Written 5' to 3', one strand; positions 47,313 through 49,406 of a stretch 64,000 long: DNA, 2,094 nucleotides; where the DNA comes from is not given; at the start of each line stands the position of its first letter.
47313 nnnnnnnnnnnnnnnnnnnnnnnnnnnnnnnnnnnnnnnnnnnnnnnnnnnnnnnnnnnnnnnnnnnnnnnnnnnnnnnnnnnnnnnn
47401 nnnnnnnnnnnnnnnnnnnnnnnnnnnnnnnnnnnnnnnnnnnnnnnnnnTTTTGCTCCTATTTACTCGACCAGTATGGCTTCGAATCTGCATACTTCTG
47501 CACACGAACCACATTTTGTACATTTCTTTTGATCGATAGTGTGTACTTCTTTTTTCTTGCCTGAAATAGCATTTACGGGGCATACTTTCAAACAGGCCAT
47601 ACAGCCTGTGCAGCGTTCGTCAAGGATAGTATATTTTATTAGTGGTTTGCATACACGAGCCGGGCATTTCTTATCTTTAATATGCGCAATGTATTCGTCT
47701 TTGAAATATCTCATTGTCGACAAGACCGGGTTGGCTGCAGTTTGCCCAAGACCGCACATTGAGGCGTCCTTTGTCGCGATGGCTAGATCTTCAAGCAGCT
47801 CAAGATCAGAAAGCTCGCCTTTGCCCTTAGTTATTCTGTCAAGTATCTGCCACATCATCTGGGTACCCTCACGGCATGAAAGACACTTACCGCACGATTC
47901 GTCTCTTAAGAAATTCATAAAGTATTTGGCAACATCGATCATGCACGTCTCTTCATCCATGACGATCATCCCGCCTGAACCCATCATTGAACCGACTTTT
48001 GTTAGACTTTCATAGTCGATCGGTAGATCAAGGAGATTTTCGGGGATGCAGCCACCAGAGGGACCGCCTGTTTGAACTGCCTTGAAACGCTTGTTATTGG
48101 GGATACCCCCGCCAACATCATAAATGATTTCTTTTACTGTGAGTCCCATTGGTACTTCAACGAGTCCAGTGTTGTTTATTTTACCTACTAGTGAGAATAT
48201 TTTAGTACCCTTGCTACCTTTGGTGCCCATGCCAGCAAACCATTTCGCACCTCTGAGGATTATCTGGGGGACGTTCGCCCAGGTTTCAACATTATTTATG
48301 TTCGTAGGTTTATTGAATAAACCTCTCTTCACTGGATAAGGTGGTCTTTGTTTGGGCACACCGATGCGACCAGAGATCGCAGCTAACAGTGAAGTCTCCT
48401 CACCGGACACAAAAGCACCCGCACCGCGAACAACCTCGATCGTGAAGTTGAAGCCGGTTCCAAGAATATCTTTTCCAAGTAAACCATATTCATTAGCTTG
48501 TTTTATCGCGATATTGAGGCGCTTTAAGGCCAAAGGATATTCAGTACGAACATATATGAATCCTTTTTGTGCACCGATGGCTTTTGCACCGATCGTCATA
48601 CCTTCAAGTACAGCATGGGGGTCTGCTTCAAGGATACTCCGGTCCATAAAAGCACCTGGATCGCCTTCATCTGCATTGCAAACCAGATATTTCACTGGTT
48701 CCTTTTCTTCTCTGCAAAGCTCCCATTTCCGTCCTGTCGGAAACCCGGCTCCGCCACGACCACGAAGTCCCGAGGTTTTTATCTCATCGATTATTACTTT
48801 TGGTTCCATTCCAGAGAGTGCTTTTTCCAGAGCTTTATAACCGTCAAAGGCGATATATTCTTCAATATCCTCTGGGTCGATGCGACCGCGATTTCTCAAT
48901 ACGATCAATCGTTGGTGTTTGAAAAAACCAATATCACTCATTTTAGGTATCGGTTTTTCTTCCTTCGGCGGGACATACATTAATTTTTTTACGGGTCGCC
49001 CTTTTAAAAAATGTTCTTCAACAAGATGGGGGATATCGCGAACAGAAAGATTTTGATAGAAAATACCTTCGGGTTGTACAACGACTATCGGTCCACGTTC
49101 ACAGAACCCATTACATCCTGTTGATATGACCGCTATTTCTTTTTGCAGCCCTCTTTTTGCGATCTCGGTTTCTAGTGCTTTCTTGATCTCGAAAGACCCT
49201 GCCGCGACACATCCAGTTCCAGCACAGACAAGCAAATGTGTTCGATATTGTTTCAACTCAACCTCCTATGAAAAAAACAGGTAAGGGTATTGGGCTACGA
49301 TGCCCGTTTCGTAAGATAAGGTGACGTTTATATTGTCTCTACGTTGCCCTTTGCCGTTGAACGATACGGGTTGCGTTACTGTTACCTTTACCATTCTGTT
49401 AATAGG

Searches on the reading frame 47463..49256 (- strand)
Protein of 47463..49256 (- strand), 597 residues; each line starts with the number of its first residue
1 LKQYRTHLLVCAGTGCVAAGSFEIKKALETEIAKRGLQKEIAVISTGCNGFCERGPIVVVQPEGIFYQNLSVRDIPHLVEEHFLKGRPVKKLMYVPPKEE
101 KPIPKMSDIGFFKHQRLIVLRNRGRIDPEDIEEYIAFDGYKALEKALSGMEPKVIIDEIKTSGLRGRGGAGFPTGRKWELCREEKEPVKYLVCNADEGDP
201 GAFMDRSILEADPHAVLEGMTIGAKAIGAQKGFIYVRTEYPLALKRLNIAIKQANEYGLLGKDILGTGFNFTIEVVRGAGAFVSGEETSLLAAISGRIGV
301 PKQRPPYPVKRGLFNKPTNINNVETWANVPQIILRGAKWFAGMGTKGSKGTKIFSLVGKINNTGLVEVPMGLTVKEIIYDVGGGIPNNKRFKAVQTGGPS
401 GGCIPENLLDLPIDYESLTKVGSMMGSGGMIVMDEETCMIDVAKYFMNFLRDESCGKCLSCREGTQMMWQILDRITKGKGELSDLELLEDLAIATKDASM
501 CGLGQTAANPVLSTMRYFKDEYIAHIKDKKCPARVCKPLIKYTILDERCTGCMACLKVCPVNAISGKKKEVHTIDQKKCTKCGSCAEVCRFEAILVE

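Call 71: search_protein_families(library=pfam, proteins=[window:47463-49256:-], max_evalue=0.0001)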
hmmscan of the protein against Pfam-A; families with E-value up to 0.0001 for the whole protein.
window:47463-49256:- (597 aa): 12 families
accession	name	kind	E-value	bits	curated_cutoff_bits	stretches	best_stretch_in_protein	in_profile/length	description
PF01512.22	Complex1_51K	-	3.4e-47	160.5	31.2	1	159-330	1-149/150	Nuo51 FMN-binding domain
PF10589.14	NADH_4Fe-4S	-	6.6e-32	109.7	23.5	1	441-525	1-85/85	NADH-ubiquinone oxidoreductase-F iron-sulfur binding region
PF00037.32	Fer4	-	1.6e-12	47.1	21.1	2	543-565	2-24/24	4Fe-4S binding domain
PF14697.11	Fer4_21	-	1.6e-09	38.2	35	1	544-593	3-56/59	4Fe-4S dicluster domain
PF12838.12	Fer4_7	-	2.8e-09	37.7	27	1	548-593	1-52/52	4Fe-4S dicluster domain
PF13237.11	Fer4_10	-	9.1e-08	32.4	25.5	1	544-589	4-52/53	4Fe-4S dicluster domain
PF12797.12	Fer4_2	-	1.7e-07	31.2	24.5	0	545-561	6-22/22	4Fe-4S binding domain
PF12837.12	Fer4_6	-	2.1e-07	31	25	1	546-564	6-24/24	4Fe-4S binding domain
PF10531.15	SLBB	-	3.5e-07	30.4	27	1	354-402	2-53/55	SLBB domain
PF13187.11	Fer4_9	-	7.6e-07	29.5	27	1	548-592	1-50/52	4Fe-4S dicluster domain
PF01257.25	2Fe-2S_thioredx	-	2.7e-06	27.8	24.8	1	5-81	65-143/145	Thioredoxin-like [2Fe-2S] ferredoxin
PF25160.1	LdpA_Fe-S-bd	-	8.9e-06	25.8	27.6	0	555-594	9-43/49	LdpA Fe-S cluster-binding domain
